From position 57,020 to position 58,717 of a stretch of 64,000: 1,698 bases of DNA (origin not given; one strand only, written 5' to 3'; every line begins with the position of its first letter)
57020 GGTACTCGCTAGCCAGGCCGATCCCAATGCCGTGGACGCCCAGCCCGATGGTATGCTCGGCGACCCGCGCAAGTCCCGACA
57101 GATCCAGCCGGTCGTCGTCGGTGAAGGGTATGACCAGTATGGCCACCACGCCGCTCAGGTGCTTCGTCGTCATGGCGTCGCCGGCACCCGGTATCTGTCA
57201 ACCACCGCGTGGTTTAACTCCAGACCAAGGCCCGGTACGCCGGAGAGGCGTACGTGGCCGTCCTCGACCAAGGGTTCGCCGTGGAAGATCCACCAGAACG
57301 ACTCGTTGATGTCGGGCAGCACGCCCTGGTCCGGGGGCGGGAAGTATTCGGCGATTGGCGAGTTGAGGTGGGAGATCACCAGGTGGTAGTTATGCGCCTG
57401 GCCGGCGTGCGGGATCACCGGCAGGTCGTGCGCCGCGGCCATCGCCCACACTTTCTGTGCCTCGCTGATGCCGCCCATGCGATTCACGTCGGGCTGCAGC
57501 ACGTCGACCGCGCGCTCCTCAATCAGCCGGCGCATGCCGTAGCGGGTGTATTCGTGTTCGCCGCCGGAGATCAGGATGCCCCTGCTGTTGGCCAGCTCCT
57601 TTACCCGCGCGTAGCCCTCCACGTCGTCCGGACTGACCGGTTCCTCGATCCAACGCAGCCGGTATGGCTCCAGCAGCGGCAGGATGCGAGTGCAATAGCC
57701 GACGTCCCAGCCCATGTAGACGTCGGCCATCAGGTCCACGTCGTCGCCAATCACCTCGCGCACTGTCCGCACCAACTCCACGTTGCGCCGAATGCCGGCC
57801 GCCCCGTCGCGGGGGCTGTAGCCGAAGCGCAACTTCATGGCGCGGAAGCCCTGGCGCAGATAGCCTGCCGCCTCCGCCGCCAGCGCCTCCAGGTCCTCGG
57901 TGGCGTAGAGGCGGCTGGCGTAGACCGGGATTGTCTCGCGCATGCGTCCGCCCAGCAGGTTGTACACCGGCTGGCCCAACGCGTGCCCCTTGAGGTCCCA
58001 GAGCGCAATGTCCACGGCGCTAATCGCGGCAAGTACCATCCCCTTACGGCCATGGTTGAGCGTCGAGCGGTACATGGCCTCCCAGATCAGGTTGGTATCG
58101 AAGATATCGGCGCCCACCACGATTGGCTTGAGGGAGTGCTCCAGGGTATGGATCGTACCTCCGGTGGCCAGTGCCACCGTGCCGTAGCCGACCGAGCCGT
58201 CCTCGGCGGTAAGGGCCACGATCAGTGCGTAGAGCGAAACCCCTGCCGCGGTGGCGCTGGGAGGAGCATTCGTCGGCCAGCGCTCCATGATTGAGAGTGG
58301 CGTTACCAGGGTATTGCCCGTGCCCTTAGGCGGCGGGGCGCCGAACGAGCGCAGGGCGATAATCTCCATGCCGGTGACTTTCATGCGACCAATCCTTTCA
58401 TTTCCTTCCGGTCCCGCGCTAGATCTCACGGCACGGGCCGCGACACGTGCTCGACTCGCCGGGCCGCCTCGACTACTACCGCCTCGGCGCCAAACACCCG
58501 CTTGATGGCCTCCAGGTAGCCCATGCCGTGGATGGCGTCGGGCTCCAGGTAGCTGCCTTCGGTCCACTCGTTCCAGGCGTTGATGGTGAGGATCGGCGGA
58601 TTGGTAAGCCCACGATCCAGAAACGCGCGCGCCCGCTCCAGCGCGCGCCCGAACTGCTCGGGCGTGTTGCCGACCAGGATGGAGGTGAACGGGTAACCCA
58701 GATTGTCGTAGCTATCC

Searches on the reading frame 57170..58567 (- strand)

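Call 74: search_protein_families(library=pfam, proteins=[window:57170-58567:-], max_evalue=0.00001)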
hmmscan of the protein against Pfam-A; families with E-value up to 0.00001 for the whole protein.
window:57170-58567:- (465 aa): 2 families
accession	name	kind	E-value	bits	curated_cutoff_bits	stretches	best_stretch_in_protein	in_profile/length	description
PF13378.12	MR_MLE_C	-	1.4e-59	202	29.4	1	229-454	2-218/219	Enolase C-terminal domain-like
PF02746.21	MR_MLE_N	-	1.5e-15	57.8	22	1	114-206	28-117/117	Mandelate racemase / muconate lactonizing enzyme, N-terminal domain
